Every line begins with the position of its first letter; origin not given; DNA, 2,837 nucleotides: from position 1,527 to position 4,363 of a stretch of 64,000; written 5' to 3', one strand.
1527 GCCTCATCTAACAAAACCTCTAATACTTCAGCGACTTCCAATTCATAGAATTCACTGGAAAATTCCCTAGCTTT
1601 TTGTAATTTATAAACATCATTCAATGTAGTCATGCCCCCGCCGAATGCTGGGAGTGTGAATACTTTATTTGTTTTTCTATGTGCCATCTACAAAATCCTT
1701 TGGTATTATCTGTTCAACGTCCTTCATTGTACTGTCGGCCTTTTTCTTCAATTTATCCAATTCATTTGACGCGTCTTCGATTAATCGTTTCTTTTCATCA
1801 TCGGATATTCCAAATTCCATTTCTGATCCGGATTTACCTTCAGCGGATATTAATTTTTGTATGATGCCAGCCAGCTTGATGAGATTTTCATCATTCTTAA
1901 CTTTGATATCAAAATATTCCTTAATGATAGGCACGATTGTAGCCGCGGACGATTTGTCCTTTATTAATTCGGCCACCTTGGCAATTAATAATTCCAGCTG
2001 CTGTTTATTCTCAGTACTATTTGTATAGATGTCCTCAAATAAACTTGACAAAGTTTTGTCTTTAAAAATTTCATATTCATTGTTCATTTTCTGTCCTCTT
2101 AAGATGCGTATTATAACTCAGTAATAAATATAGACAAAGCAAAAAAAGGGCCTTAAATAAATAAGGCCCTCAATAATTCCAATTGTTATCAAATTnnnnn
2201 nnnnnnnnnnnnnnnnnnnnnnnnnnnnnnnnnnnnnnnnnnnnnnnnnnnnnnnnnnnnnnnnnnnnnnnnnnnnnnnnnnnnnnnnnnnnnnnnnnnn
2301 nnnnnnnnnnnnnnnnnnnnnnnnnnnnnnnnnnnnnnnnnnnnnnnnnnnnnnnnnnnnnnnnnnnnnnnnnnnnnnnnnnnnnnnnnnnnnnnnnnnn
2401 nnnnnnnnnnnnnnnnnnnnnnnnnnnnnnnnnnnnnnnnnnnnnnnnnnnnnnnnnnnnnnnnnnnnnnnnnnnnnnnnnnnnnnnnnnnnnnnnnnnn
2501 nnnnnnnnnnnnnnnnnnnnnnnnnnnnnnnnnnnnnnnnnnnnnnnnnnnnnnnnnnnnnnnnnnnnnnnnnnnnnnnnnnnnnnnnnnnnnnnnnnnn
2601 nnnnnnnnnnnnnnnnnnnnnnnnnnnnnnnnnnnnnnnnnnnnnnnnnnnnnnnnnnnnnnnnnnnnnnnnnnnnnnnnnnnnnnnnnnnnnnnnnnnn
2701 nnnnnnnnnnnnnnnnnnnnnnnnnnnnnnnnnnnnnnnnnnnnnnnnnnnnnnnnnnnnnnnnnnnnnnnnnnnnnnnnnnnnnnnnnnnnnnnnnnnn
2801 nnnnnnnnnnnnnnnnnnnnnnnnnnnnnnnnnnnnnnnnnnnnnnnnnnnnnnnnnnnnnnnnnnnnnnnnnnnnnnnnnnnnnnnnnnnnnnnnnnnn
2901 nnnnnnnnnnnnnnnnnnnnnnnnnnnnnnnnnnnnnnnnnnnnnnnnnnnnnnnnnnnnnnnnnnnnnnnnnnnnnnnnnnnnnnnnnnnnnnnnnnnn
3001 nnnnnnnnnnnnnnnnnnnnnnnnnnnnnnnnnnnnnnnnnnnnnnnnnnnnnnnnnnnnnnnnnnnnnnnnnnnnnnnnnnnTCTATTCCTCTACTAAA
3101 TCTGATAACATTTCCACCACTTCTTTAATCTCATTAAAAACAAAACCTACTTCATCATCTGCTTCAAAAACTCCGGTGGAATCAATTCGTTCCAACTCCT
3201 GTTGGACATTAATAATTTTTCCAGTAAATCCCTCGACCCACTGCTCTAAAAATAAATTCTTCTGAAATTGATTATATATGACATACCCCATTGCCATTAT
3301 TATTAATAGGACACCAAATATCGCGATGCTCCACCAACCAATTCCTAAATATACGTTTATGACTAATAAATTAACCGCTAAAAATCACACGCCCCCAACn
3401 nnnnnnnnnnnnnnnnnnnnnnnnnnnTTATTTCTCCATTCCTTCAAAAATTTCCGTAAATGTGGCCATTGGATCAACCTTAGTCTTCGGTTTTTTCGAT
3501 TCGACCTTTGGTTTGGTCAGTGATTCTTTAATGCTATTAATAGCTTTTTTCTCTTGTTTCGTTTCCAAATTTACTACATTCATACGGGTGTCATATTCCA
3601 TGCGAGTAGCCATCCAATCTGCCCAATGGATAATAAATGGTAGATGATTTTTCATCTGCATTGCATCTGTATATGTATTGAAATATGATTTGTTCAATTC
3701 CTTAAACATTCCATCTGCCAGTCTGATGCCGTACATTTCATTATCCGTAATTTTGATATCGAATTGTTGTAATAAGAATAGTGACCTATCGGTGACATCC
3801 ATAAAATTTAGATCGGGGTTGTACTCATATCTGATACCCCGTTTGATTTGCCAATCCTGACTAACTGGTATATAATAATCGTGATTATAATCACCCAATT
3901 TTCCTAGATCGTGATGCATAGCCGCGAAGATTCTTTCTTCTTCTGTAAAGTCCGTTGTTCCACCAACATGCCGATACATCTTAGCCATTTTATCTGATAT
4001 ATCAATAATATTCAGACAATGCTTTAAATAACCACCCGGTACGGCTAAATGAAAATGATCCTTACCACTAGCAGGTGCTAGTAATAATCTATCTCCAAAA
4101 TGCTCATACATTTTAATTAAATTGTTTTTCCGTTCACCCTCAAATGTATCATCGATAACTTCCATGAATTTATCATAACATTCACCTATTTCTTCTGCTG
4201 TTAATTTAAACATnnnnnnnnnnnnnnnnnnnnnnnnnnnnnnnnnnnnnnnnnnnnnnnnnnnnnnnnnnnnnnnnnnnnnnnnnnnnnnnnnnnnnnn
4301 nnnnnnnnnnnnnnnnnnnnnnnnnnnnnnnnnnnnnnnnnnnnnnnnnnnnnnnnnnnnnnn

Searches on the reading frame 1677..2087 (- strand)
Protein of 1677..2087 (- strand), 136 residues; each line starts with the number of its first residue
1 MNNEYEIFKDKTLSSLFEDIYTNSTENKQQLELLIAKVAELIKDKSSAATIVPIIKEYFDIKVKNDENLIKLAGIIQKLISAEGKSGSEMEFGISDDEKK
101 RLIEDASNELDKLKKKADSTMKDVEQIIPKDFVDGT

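Call 12: search_protein_families(library=pfam, proteins=[window:1677-2087:-], max_evalue=0.01)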
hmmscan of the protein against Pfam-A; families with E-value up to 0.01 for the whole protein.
window:1677-2087:- (136 aa): 1 family
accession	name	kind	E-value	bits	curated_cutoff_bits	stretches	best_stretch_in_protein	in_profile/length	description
PF05957.18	DUF883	-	0.0024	18.2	25.4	0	29-49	5-25/53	DUF883 N-terminal domain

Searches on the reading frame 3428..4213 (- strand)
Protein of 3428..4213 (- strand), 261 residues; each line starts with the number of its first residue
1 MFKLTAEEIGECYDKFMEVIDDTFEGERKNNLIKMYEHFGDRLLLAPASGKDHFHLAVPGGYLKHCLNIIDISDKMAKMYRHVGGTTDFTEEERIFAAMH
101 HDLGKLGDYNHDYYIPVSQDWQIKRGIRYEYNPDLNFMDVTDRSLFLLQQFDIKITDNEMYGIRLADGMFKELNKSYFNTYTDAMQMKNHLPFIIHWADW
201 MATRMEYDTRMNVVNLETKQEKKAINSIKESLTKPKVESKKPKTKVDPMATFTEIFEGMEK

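Call 4: search_protein_families(library=pfam, proteins=[window:3428-4213:-], max_evalue=0.01)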
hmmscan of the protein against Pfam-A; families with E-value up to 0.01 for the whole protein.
window:3428-4213:- (261 aa): 0 families

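Call 7: search_protein_families(library=phrogs, proteins=[window:3428-4213:-], max_evalue=0.001)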
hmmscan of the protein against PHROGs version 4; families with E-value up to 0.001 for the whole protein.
window:3428-4213:- (261 aa): 2 families
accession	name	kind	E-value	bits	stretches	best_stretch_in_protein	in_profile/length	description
phrog_28876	-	other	1e-14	55.2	1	14-243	6-233/435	metal-dependent phosphohydrolase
phrog_5889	-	unknown function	1.5e-14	55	1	45-240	51-226/242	-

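Call 39: search_protein_families(library=ncbifam, proteins=[window:3428-4213:-], max_evalue=0.01)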
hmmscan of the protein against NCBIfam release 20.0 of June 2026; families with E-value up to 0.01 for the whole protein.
window:3428-4213:- (261 aa): 0 families

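Call 82: search_solved_structures(query=window:3428-4213:-, max_evalue=1, show_alignments=1)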
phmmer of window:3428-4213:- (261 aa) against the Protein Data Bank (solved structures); distinct sequences matched with E-value up to 1: 2.
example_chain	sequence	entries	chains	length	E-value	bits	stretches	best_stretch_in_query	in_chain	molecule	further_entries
7pub_DA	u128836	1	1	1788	0.47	13.3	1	32-107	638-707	mS48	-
6hiv_DA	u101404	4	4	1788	0.47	13.3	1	32-107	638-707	ms48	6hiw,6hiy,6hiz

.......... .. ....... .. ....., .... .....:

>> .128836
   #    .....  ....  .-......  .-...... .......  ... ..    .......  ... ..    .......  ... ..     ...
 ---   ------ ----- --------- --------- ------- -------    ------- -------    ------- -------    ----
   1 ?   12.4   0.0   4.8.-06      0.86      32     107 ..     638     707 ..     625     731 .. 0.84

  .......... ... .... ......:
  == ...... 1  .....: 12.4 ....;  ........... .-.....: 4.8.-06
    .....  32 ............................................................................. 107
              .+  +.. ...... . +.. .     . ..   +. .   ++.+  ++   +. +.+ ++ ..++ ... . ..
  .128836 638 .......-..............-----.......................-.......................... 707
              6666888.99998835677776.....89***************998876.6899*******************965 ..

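Call 83: find_homologous_proteins(query=window:3428-4213:-, max_evalue=0.00001)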
Query window:3428-4213:- (261 aa): 1439 proteins with E <= 0.00001 among 1653 candidates; the best 120 are listed.
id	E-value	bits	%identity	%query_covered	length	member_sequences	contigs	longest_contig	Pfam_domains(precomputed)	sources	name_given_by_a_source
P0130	1.2e-176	604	100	100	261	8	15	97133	-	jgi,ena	jgi:hypothetical protein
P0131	5.5e-148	510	84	100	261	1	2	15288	-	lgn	-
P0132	3.2e-147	507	83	100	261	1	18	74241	-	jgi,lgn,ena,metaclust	metaclust:\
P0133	6.4e-75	270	51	98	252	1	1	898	-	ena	-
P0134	5.5e-72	261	47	98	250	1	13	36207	-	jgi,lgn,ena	jgi:hypothetical protein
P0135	9.5e-71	257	53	80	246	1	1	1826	-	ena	-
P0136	1.4e-70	256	49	97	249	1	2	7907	-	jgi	-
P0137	1.7e-69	252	45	99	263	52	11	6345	-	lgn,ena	-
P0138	1.0e-68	250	46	98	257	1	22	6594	-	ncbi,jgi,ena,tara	jgi:hypothetical protein|tara:strand:- start:1063 stop:1836 length:774 start_codon:yes stop_codon:ye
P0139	1.3e-68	250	46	98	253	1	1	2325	-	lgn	-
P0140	1.3e-68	249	46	98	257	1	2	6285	-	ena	-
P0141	2.1e-68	249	46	98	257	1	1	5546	-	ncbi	-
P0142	3.5e-68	248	45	98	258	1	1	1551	-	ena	-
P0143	8.3e-68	247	45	98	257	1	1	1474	-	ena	-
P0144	1.3e-67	246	46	97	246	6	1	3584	-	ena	-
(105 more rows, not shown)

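Call 90: predict_structure(alignment_id=A2)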
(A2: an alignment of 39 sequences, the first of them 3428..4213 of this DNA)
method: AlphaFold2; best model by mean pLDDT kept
length: 261 residues; sequences in the alignment: 39
mean_pLDDT: 85.4   pTM: 0.78
mean pLDDT of the five models: 85.4, 83.9, 83.2, 83.1, 80.7
residues with pLDDT >= 90: 161; 70-90: 55; 50-70: 34; < 50: 11
segments of 3 or more residues with pLDDT < 50: 238-245, 259-261
pLDDT, mean of each block of 10 residues (from residue 1): 89 98 98 96 94 90 97 97 94 98 94 94 91 92 95 95 76 55 73 94 92 82 78 57 48 57 42
secondary structure, 60 per line:
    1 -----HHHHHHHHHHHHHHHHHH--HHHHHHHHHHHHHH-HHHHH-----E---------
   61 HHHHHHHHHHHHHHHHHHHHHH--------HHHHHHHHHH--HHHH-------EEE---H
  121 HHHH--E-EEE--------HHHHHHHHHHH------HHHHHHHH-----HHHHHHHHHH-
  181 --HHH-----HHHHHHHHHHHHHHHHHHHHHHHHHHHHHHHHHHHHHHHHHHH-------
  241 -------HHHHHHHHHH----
elements in order: H6-23 H26-39 H41-45 H61-82 H91-100 H103-106 E114-116 H120-124 E129-131 H140-150 H157-164 H170-179 H191-233 H248-257

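Call 92: fold_search(model_id=the predicted structure, library=pdb)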
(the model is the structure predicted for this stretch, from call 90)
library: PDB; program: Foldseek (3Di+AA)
matches with E <= 10: 375; with E <= 0.001: 0
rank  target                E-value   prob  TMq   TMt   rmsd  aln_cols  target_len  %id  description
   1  1xx7_D                4.5e-02  0.98  0.34  0.51   8.6       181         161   16  Conserved hypothetical protein from Pyrococcus furiosus Pfu-403030-001 (released 2004-12-28)
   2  2pau_B                6.5e-02  0.94  0.32  0.44  19.5       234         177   13  Crystal structure of the 5'-deoxynucleotidase YfbR mutant E72A complexed with Co(2+) and dAMP (released 2008-03-04)
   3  2paq_B                9.0e-02  0.93  0.33  0.46  19.5       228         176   13  Crystal structure of the 5'-deoxynucleotidase YfbR (released 2007-04-10)
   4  1xx7_E                1.2e-01  0.97  0.35  0.52   7.3       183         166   14  Conserved hypothetical protein from Pyrococcus furiosus Pfu-403030-001 (released 2004-12-28)
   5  2pau_A                1.2e-01  0.93  0.35  0.49  19.2       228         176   13  Crystal structure of the 5'-deoxynucleotidase YfbR mutant E72A complexed with Co(2+) and dAMP (released 2008-03-04)
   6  2paq_A                1.4e-01  0.87  0.32  0.45  18.8       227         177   15  Crystal structure of the 5'-deoxynucleotidase YfbR (released 2007-04-10)
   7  2par_B                1.5e-01  0.91  0.34  0.47  19.7       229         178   14  Crystal structure of the 5'-deoxynucleotidase YfbR mutant E72A complexed with Co(2+) and TMP (released 2008-03-04)
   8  2cqz_A                2.1e-01  0.66  0.31  0.43  11.0       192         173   12  Crystal Structure of PH0347 protein from Pyrococcus horikoshii OT3 (released 2006-08-15)
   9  3iad_C                2.1e-01  0.38  0.28  0.23  12.3       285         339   17  Crystal structure of human phosphodiesterase 4D with bound allosteric modulator (released 2010-01-05)
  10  3mzo_B                2.5e-01  0.60  0.25  0.31  12.8       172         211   12  Crystal structure of a HD-domain phosphohydrolase (lin2634) from LISTERIA INNOCUA at 1.98 A resolution (released 2010-05-26)
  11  2par_A                2.8e-01  0.82  0.34  0.47  19.2       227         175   14  Crystal structure of the 5'-deoxynucleotidase YfbR mutant E72A complexed with Co(2+) and TMP (released 2008-03-04)
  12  3ly2_F                2.8e-01  0.25  0.26  0.22  12.3       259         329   17  Catalytic Domain of Human Phosphodiesterase 4B in Complex with A Coumarin-Based Inhibitor (released 2010-04-28)
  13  8qxk_A                3.3e-01  0.41  0.27  0.17   7.5       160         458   14  Cryo-EM structure of tetrameric human SAMHD1 State I - Tense (released 2024-05-15)
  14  3ly2_D                3.4e-01  0.23  0.26  0.22  12.3       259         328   17  Catalytic Domain of Human Phosphodiesterase 4B in Complex with A Coumarin-Based Inhibitor (released 2010-04-28)
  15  1zkn_C                3.8e-01  0.30  0.29  0.25  11.5       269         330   16  Structure of PDE4D2-IBMX (released 2005-05-17)
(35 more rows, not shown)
